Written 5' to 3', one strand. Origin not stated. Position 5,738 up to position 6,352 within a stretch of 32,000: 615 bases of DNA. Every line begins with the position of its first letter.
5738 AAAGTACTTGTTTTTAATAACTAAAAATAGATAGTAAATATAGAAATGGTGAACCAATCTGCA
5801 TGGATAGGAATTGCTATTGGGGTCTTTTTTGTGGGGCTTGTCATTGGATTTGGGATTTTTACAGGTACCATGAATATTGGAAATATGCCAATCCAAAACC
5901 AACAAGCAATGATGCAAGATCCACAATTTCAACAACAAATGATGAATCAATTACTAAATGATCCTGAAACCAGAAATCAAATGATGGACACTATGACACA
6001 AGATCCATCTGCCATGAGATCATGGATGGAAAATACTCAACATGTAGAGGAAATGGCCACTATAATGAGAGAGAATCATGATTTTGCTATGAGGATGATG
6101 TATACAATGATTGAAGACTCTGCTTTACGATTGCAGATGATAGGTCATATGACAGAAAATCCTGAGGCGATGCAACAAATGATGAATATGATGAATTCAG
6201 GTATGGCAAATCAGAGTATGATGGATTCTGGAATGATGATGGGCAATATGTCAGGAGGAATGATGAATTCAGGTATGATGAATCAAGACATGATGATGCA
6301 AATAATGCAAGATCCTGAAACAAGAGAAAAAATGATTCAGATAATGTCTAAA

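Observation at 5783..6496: Membrane-anchored protein that is about one-fifth methionine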

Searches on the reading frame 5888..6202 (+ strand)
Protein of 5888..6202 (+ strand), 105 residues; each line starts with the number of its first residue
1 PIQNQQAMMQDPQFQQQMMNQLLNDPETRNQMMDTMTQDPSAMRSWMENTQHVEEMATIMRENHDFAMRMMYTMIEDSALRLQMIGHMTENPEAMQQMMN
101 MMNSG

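Call 56: predict_structure(alignment_id=A3)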
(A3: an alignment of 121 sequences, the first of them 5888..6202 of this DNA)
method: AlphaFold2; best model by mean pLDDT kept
length: 105 residues; sequences in the alignment: 121
mean_pLDDT: 83.0   pTM: 0.53
mean pLDDT of the five models: 83.0, 78.7, 74.6, 72.6, 67.4
residues with pLDDT >= 90: 10; 70-90: 86; 50-70: 9; < 50: 0
segments of 3 or more residues with pLDDT < 50: none
pLDDT, mean of each block of 10 residues (from residue 1): 65 77 80 83 85 87 88 90 89 88 78
secondary structure, 60 per line:
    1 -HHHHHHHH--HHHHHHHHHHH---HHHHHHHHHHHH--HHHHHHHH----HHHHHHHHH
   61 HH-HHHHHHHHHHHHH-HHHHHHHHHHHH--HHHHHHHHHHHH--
elements in order: H2-9 H12-22 H26-37 H40-47 H52-62 H64-76 H78-89 H92-103
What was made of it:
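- The core is eight short helices, not a four-helix bundle (call 56).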

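Call 58: fold_search(model_id=the predicted structure, library=pdb)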
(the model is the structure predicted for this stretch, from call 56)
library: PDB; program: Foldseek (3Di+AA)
matches with E <= 10: 2; with E <= 0.001: 0
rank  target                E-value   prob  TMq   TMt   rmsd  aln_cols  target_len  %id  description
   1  2llw_MODEL_1_A        7.8e+00  0.06  0.25  0.33  11.8        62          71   21  Solution structure of the yeast Sti1 DP2 domain (released 2012-01-25)
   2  5bs1_A                8.9e+00  0.03  0.24  0.22  18.0       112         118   18  Crystal structure of RbcX-IIa from Chlamydomonas reinhardtii (released 2015-08-05)

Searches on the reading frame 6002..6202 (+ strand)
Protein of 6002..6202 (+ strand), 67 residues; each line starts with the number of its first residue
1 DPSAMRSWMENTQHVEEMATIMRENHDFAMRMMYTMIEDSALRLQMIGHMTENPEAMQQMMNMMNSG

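Call 76: find_homologous_proteins(query=A4, max_evalue=0.01)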
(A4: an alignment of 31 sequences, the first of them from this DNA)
Query A4 (31 sequences) (67 aa, profile of the alignment): 45 proteins with E <= 0.01 among 65 candidates.
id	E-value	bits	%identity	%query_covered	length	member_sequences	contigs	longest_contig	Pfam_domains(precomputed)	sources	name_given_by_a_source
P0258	4.8e-26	108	61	99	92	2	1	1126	-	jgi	-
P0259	1.8e-23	100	61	75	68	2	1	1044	-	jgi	-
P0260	1.9e-23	100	52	85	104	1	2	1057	-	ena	-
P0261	6.7e-23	98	65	91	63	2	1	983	-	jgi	-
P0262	1.1e-22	97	56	93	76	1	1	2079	-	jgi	jgi:hypothetical protein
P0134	1.2e-22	97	86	85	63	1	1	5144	-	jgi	-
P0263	2.6e-22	96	53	85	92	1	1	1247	-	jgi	jgi:hypothetical protein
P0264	3.0e-22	96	60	90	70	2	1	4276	-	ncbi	ncbi:MAG: hypothetical protein AABX46_00765, partial [Thermoproteota archaeon]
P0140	5.1e-22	95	55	82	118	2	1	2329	-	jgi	-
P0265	6.6e-21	92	55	70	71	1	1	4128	-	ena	-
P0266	2.7e-19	87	43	90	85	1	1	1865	-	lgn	-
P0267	6.7e-19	85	48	78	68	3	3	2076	-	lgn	-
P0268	2.0e-18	84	69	73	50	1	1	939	-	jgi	-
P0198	8.7e-18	82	46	97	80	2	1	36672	PF17898.7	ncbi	-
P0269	8.9e-18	82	61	69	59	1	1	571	-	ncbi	-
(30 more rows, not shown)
